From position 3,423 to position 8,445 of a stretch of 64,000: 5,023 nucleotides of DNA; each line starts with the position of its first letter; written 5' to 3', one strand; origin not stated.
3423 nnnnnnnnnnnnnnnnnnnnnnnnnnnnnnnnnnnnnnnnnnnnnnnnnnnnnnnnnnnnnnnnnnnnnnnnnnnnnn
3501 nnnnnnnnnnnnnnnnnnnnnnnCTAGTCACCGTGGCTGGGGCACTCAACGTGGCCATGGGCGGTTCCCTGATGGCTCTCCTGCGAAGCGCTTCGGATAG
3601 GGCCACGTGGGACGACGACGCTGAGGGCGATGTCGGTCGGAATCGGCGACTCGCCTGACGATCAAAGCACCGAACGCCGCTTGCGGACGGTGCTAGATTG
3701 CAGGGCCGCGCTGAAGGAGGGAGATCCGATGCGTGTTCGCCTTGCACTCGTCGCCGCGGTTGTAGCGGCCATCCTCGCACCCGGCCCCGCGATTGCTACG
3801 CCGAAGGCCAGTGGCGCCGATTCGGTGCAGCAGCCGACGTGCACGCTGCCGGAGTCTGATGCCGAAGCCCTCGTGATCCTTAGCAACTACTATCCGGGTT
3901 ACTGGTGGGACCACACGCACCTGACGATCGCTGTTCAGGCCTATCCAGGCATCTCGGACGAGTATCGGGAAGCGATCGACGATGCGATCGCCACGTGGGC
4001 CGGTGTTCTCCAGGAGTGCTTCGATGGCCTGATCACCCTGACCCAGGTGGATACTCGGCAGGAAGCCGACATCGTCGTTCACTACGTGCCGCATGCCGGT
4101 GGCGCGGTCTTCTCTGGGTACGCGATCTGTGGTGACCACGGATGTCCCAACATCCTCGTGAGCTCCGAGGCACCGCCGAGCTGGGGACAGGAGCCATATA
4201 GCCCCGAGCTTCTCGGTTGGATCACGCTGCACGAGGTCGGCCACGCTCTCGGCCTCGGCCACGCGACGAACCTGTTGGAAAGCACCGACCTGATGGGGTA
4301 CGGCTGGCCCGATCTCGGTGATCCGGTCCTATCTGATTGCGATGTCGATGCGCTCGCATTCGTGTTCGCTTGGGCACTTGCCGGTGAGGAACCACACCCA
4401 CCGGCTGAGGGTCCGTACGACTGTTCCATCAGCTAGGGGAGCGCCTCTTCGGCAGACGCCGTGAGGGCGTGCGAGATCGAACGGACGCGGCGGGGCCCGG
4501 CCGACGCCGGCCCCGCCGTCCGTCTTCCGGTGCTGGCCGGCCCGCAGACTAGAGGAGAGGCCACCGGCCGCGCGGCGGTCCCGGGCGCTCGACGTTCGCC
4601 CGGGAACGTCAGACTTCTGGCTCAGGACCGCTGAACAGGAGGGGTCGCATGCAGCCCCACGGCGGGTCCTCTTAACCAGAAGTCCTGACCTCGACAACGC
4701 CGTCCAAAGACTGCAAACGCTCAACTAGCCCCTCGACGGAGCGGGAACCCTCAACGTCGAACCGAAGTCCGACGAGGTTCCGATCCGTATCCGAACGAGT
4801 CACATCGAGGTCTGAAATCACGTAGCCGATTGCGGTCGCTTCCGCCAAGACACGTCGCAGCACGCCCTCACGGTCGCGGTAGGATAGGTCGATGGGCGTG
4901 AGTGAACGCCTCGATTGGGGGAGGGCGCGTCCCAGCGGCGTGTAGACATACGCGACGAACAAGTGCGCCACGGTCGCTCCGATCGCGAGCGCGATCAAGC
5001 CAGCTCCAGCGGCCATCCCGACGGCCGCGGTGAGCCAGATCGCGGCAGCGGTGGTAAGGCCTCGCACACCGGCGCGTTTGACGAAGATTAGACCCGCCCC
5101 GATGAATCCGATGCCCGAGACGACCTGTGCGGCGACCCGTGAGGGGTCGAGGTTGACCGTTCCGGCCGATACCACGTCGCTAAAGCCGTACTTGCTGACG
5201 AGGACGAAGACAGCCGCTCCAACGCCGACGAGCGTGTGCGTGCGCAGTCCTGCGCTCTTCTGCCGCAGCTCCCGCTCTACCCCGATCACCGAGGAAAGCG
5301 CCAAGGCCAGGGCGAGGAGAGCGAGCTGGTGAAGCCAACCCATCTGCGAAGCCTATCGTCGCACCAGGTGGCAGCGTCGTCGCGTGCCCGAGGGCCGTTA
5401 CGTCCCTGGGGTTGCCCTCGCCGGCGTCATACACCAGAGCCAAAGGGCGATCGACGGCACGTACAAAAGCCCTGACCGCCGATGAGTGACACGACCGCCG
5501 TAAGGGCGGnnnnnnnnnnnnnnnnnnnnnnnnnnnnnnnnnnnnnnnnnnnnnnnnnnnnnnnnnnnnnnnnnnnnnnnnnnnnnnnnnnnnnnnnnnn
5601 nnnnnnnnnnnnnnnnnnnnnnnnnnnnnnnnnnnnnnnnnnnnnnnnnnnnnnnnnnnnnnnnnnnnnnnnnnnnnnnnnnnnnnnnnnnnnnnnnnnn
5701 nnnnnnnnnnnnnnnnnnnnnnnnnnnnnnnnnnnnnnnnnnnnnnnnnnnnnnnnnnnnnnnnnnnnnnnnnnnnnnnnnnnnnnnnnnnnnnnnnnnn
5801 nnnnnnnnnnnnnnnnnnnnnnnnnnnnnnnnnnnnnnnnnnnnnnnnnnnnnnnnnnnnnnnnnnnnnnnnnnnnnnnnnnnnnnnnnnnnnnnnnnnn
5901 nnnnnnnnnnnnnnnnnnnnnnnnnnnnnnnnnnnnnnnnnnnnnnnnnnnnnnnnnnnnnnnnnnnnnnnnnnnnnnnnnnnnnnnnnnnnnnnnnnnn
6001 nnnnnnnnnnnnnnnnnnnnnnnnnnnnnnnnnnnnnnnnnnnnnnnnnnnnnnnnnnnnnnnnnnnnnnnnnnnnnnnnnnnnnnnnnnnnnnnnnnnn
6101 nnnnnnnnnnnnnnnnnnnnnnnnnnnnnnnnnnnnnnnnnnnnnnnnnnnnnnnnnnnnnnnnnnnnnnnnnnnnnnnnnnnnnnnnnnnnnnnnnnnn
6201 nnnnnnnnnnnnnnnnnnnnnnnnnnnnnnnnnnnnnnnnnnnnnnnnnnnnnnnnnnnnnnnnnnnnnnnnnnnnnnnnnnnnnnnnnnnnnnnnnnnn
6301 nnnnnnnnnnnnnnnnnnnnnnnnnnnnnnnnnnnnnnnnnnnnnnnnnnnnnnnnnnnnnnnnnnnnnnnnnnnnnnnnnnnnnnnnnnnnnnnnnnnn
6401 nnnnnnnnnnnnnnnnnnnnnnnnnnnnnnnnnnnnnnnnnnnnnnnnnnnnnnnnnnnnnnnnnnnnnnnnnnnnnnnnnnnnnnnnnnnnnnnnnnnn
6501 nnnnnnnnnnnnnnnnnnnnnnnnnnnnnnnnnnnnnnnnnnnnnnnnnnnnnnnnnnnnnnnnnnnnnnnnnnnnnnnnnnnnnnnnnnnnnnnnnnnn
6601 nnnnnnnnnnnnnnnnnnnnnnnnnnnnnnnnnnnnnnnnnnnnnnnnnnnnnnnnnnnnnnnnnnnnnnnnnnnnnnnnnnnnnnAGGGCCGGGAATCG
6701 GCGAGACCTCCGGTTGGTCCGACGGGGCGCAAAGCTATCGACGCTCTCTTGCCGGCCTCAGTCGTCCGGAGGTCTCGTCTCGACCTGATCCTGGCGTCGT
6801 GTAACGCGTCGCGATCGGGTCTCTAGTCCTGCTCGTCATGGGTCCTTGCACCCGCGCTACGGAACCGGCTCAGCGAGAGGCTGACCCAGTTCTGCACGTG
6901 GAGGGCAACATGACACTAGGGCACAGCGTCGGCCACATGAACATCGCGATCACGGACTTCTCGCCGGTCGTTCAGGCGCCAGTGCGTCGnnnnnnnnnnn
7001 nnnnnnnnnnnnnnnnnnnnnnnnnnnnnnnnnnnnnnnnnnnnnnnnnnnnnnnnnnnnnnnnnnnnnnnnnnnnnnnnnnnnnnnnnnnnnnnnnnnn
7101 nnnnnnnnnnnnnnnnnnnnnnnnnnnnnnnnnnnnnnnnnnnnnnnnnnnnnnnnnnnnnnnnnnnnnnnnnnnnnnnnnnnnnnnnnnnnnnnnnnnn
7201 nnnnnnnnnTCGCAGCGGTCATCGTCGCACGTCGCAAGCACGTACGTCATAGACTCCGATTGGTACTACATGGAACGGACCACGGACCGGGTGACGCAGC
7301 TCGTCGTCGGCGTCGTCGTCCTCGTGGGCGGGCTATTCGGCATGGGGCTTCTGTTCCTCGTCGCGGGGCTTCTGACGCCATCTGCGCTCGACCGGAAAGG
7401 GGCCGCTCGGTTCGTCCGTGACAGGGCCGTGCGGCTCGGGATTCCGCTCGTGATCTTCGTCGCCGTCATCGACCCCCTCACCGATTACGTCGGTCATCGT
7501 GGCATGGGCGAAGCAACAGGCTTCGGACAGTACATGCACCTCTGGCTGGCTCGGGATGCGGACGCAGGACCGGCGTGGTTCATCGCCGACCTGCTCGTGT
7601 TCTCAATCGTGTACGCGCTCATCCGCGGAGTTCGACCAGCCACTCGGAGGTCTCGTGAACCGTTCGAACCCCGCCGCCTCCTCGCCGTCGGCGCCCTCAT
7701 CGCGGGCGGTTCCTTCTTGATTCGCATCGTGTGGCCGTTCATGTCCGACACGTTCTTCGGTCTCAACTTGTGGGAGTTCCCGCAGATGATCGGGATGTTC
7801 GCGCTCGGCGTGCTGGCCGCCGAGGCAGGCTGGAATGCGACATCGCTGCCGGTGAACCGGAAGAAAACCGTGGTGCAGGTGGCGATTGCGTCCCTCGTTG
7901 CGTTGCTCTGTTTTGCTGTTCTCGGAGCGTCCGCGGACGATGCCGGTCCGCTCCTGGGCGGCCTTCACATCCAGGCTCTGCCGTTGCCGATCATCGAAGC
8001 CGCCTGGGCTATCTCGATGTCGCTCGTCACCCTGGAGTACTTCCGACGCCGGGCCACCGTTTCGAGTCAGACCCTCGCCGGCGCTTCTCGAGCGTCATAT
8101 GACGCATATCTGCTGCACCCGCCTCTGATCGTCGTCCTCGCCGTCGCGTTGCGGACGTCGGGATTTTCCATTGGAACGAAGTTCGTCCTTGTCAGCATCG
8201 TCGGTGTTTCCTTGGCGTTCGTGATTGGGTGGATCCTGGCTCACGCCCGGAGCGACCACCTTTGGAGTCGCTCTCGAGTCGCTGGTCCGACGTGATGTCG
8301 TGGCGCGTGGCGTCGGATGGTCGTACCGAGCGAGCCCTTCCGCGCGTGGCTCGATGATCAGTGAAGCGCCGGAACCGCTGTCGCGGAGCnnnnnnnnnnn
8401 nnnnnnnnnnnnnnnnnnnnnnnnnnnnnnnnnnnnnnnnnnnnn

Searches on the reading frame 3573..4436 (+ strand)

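Call 66: search_protein_families(library=pfam, proteins=[window:3573-4436:+], max_evalue=0.01)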
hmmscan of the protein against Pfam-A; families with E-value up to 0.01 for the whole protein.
window:3573-4436:+ (287 aa): 1 family
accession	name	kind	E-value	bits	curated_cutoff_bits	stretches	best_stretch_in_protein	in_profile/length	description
PF00413.30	Peptidase_M10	-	1.3e-06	28.8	24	1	112-233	2-127/159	Matrixin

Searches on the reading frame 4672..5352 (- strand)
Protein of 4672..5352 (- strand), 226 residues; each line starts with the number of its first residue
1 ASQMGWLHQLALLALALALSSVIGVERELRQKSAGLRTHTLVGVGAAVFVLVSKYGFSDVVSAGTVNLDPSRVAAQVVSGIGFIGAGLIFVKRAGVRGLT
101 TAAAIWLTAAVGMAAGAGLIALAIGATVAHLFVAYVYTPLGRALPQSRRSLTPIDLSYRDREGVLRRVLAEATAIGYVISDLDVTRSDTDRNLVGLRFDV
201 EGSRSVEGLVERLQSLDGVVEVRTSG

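Call 66: search_protein_families(library=pfam, proteins=[window:4672-5352:-], max_evalue=0.01)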
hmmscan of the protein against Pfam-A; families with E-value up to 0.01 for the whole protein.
window:4672-5352:- (226 aa): 3 families
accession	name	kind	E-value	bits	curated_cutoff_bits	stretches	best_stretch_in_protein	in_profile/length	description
PF02308.21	MgtC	-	9.4e-39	132.9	31.4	1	13-141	1-119/121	MgtC family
PF13710.12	ACT_5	-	2.5e-05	24.4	27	1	160-222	1-62/62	ACT domain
PF13291.12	ACT_4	-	0.0028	18.7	27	1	152-223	7-79/80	ACT domain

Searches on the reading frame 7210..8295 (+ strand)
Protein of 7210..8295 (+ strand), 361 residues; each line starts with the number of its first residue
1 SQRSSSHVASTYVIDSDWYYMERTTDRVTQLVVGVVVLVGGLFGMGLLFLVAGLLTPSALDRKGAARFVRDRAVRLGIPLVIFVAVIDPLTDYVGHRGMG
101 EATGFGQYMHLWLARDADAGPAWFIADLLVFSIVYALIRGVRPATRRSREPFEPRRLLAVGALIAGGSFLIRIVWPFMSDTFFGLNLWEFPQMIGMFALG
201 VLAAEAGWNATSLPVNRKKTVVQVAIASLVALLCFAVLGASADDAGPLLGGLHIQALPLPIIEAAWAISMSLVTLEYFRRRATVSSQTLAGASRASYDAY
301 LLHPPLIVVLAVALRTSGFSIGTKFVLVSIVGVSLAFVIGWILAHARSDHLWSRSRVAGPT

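Call 66: search_protein_families(library=pfam, proteins=[window:7210-8295:+], max_evalue=0.01)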
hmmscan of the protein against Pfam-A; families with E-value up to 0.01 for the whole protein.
window:7210-8295:+ (361 aa): 1 family
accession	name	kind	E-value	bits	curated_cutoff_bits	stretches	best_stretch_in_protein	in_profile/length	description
PF01757.29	Acyl_transf_3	-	3.4e-27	95.8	31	1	30-344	41-325/326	Acyltransferase domain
